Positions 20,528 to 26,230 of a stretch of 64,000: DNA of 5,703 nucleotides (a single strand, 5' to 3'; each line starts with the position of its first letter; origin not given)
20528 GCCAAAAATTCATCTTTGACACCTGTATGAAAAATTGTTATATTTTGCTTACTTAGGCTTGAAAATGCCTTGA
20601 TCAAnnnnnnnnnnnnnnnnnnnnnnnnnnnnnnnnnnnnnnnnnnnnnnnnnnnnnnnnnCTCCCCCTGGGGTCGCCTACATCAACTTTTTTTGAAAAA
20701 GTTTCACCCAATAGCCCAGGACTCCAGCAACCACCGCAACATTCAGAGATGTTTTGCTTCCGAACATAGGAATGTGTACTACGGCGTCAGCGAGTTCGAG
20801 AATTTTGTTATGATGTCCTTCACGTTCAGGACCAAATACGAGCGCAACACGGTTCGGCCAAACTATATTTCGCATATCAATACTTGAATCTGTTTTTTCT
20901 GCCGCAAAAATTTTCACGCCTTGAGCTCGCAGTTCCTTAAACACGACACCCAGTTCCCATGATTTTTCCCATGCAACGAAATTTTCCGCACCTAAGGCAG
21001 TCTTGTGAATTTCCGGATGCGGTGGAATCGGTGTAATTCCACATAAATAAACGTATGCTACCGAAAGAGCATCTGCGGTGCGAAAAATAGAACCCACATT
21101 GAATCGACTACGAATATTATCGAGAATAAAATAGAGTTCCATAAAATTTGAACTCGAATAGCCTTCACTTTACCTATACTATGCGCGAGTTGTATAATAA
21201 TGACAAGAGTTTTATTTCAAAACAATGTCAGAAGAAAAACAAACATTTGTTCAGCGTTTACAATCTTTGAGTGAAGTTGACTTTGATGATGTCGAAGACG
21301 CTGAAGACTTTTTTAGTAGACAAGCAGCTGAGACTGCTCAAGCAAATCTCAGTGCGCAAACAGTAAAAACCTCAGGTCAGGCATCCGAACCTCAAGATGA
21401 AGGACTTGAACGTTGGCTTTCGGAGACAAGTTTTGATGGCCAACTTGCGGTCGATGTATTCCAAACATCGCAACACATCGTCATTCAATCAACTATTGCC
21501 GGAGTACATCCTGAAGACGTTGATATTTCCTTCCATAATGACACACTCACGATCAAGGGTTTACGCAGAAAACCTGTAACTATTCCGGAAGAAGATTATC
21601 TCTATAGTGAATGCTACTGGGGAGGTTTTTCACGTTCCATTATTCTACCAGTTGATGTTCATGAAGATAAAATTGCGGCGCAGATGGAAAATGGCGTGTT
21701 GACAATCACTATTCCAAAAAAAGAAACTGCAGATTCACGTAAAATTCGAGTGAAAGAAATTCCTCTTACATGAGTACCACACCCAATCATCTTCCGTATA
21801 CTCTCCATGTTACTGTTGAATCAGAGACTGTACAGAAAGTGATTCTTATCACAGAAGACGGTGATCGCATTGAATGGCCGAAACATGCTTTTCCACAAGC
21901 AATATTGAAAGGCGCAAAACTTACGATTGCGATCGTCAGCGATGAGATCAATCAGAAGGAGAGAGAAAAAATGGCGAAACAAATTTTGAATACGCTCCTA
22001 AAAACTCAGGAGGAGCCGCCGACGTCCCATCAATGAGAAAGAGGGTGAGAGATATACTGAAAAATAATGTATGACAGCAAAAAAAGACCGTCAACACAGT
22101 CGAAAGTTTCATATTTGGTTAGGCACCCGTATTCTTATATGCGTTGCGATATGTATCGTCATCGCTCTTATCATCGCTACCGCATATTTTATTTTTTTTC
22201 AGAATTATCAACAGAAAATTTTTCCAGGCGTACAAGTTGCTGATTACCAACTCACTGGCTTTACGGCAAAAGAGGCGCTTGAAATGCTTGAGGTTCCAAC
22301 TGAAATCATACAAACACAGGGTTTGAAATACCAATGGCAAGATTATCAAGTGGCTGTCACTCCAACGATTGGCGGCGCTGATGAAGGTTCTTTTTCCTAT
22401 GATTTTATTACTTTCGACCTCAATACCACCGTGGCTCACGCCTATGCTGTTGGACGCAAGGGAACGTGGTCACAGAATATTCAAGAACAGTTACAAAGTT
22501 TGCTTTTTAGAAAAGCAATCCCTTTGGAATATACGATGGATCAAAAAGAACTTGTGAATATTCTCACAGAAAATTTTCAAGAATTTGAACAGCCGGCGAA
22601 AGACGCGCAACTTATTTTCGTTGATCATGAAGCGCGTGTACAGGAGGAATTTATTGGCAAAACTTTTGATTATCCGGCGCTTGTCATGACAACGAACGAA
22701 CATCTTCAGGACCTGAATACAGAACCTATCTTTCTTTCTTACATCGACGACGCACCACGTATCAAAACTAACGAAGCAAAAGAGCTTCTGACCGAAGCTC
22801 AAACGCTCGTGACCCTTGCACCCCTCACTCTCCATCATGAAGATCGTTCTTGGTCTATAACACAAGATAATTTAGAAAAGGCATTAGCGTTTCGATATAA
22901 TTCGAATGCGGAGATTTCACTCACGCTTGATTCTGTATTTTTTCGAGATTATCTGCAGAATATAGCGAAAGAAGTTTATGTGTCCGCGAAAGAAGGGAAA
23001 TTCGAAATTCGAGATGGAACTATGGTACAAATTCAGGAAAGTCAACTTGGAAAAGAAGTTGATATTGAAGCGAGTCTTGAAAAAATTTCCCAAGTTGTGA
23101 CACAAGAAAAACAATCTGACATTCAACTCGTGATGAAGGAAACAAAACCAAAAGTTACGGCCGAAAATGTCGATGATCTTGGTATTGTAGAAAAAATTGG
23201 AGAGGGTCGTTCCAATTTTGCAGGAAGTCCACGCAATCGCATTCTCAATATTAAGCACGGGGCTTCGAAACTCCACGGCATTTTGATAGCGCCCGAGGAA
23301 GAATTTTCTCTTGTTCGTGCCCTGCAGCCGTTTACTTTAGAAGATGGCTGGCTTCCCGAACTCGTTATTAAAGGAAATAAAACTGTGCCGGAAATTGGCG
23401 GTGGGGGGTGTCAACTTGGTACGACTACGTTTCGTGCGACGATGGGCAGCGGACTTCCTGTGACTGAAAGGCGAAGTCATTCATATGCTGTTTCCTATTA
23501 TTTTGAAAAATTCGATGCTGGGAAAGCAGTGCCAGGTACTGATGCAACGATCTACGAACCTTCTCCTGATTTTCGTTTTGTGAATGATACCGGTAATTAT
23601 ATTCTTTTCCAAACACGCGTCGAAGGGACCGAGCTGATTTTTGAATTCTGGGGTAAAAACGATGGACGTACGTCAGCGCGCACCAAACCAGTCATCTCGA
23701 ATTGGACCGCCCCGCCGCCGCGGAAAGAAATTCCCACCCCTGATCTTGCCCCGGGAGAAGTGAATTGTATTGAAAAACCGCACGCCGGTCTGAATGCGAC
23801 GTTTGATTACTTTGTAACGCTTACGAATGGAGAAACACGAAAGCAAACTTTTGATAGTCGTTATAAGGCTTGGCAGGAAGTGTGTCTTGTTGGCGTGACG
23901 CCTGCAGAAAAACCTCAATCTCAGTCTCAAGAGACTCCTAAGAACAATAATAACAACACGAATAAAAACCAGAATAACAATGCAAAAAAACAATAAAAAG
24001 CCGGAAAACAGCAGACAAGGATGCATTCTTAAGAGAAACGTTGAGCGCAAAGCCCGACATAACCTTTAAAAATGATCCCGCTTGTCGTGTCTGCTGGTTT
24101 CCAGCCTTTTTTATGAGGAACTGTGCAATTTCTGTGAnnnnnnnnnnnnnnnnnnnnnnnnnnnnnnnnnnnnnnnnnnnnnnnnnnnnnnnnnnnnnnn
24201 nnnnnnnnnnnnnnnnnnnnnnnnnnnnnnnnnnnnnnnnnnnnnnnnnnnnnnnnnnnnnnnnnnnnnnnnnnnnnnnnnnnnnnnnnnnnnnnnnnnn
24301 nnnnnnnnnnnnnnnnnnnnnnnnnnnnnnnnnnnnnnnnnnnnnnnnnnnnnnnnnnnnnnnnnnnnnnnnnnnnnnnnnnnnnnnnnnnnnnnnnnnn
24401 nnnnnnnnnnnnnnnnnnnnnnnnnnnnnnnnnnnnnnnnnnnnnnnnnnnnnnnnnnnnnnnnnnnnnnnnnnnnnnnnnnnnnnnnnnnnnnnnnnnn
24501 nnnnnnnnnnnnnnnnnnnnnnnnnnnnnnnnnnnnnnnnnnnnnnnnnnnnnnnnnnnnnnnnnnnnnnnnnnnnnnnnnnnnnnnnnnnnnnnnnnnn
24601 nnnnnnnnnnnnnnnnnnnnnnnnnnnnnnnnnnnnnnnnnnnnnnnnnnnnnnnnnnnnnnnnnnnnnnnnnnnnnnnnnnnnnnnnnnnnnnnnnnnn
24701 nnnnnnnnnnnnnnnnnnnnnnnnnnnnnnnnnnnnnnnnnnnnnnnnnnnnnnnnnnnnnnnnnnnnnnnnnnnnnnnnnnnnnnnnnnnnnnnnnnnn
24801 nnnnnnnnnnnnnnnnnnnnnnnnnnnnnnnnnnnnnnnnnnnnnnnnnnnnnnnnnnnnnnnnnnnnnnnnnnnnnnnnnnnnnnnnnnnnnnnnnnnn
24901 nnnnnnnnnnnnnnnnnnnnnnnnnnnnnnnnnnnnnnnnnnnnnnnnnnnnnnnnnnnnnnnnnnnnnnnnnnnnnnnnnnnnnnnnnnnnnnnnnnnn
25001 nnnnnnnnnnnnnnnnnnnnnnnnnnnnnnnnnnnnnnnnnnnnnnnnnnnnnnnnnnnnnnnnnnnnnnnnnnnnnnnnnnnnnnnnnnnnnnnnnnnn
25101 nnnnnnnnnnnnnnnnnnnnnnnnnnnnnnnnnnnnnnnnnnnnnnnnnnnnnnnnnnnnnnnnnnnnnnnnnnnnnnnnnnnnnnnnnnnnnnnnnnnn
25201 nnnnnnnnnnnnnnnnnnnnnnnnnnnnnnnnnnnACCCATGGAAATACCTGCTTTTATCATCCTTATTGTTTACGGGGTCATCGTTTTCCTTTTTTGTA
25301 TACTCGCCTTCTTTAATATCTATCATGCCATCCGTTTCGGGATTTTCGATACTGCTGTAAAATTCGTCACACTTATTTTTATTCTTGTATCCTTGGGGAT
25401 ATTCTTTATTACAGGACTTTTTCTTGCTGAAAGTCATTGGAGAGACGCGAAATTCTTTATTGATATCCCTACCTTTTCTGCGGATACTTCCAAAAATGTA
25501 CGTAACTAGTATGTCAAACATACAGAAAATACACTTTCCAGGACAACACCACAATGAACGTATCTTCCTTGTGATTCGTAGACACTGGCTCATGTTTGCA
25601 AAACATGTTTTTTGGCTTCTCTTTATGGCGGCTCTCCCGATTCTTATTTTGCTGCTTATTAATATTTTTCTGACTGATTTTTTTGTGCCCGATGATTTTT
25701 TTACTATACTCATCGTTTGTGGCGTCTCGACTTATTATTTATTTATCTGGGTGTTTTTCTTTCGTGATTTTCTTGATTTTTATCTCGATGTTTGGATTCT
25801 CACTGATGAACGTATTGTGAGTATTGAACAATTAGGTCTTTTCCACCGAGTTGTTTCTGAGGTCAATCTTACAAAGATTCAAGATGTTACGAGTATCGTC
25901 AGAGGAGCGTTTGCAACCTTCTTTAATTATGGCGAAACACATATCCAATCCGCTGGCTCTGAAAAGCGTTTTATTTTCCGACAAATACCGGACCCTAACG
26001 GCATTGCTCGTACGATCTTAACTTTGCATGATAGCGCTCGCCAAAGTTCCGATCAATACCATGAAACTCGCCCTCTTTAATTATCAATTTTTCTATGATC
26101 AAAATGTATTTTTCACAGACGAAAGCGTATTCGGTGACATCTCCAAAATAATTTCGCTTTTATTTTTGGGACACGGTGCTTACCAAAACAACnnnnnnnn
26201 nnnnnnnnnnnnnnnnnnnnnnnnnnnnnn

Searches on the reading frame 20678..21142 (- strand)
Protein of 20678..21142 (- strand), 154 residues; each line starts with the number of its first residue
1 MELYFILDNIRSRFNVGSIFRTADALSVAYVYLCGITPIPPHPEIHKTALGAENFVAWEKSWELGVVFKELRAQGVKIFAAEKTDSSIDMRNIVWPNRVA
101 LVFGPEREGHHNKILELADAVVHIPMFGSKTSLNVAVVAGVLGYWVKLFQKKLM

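Call 41: search_protein_families(library=pfam, proteins=[window:20678-21142:-], max_evalue=0.00001)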
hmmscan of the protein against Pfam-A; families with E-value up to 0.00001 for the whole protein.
window:20678-21142:- (154 aa): 1 family
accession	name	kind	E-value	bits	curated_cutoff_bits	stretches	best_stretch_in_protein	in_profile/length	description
PF00588.24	SpoU_methylase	-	2.2e-32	112.5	29.7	1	3-144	2-142/142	SpoU rRNA Methylase family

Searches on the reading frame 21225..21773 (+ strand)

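Call 41: search_protein_families(library=pfam, proteins=[window:21225-21773:+], max_evalue=0.00001)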
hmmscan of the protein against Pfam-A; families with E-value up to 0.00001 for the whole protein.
window:21225-21773:+ (182 aa): 2 families
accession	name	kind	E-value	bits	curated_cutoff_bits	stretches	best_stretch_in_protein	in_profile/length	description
PF00011.27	HSP20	-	2.1e-20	73.1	20.8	1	79-176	3-101/102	Hsp20/alpha crystallin family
PF17886.7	ArsA_HSP20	-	7.3e-06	25.9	22.5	0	84-162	3-62/63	HSP20-like domain found in ArsA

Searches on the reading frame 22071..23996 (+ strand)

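Call 41: search_protein_families(library=pfam, proteins=[window:22071-23996:+], max_evalue=0.00001)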
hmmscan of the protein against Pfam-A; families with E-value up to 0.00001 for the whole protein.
window:22071-23996:+ (641 aa): 2 families
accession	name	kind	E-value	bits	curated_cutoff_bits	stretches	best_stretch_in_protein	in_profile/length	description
PF04294.18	VanW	-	2.2e-33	115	27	1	389-527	1-130/130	VanW like protein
PF12229.13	PG_binding_4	-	1.3e-23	83.8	22.1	2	114-201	11-97/117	Putative peptidoglycan binding domain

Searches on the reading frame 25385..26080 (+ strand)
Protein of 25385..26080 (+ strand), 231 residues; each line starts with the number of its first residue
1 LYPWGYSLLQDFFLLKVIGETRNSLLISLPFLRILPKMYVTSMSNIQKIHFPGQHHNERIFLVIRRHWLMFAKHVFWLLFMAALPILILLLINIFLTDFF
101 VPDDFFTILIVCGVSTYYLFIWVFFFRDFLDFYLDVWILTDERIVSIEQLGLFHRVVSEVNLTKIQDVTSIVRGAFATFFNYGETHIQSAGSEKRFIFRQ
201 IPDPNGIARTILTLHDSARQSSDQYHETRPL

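Call 42: search_protein_families(library=pfam, proteins=[window:25385-26080:+], max_evalue=0.00001)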
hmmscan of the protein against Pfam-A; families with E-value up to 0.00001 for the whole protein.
window:25385-26080:+ (231 aa): 1 family
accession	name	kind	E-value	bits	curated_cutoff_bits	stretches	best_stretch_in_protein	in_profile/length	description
PF03703.20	bPH_2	-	4.6e-08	33.6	22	1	138-211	7-78/78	Bacterial PH domain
